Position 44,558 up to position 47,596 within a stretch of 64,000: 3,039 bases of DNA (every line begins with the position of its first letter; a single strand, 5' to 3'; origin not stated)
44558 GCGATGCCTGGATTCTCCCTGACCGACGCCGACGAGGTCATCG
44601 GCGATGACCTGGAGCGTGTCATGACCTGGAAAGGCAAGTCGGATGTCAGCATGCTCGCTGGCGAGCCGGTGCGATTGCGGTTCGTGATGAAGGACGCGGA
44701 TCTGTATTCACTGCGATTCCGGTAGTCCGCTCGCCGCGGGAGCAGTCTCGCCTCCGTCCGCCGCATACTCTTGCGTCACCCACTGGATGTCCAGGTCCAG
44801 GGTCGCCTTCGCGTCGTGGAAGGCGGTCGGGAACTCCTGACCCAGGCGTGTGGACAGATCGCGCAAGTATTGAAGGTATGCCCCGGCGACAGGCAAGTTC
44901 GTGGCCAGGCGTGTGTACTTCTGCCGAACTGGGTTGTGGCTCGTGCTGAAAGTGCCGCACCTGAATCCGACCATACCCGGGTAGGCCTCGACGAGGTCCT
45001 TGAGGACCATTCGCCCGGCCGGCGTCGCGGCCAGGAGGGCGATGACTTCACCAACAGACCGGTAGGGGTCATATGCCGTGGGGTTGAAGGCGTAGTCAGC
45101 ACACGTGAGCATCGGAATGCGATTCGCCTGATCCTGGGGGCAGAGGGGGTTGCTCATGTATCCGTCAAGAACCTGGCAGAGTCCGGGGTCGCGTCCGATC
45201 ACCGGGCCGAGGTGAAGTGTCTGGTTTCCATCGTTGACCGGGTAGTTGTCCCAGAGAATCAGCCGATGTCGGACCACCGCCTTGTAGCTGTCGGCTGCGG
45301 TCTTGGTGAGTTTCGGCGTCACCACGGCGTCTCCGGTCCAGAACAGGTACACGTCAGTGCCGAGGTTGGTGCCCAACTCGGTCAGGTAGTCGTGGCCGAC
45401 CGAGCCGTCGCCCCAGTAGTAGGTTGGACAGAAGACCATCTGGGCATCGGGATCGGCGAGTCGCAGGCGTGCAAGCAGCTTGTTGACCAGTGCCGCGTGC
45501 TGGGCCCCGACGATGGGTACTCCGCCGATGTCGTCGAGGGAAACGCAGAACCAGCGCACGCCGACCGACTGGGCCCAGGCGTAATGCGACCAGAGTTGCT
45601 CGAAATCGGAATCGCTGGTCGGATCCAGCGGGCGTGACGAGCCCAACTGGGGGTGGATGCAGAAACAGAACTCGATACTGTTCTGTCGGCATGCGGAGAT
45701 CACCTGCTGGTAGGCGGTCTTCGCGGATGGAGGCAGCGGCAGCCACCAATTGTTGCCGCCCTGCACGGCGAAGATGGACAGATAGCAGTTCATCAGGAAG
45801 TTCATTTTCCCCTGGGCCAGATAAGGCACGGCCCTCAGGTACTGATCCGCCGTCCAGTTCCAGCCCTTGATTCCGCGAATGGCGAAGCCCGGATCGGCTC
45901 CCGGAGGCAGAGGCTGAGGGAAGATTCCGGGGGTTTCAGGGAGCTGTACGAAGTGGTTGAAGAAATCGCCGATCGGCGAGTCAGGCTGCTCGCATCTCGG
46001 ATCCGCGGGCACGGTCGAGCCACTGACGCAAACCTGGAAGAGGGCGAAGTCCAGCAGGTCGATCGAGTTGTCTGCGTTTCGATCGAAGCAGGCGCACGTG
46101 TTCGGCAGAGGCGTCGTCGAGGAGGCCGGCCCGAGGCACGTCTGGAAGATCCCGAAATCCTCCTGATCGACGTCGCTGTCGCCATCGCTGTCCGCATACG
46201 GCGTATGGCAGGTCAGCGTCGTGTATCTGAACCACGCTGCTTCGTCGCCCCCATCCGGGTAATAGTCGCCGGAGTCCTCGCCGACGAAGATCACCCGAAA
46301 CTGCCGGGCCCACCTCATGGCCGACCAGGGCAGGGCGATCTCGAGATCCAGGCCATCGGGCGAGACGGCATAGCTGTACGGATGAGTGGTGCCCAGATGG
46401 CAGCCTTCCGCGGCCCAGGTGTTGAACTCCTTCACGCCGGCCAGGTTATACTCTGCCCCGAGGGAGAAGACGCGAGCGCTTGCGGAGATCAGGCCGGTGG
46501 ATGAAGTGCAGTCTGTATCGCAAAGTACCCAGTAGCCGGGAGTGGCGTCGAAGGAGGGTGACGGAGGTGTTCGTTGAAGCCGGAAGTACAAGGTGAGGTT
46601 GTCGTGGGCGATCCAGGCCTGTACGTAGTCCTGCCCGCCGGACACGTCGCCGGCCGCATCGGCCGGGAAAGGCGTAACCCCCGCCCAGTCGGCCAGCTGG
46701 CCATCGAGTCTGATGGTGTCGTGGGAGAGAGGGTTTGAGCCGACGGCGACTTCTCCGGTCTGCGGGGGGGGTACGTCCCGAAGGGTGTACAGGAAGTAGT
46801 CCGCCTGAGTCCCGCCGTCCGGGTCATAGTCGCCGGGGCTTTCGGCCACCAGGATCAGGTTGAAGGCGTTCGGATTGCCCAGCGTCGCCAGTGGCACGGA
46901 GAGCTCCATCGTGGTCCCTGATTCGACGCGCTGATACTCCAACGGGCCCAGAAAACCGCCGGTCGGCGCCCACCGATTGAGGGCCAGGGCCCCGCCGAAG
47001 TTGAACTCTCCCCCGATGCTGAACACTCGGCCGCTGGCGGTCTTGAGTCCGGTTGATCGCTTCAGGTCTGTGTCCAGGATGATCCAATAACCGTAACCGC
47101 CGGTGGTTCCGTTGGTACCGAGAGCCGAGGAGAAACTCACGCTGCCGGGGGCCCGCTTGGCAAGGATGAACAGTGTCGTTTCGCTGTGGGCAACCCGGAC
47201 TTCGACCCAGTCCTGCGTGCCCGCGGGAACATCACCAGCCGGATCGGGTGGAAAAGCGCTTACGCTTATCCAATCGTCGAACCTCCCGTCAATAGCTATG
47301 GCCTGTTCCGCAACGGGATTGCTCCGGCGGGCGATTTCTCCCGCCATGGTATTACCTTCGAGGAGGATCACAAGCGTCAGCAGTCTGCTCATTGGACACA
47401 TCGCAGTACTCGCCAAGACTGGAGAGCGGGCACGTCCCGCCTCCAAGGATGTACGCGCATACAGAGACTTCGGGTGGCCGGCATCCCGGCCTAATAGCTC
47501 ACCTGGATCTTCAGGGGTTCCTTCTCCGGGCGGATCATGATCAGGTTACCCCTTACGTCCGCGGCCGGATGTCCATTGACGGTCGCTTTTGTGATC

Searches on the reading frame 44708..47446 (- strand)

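Call 22: search_protein_families(library=pfam, proteins=[window:44708-47446:-], max_evalue=0.001)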
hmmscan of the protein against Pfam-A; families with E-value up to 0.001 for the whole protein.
window:44708-47446:- (912 aa): 1 family
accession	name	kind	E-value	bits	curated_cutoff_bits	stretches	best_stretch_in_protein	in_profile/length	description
PF07555.19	NAGidase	-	6.3e-49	167.3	25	1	528-807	9-283/295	beta-N-acetylglucosaminidase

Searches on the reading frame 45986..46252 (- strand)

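Call 38: search_protein_families(library=pfam, proteins=[window:45986-46252:-], max_evalue=10)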
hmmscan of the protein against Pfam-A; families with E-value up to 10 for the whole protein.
window:45986-46252:- (89 aa): 4 families
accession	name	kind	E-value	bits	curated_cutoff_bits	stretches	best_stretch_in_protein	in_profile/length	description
PF13499.12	EF-hand_7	-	0.00056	20.7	30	1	20-70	11-63/67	EF-hand domain pair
PF00404.24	Dockerin_1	-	0.00084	19.9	22.9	1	19-71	1-51/57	Dockerin type I domain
PF13405.12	EF-hand_6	-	0.056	13.6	25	1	56-69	9-22/30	EF-hand domain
PF00036.39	EF-hand_1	-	0.39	10.8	25.4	0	54-69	7-22/29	EF hand domain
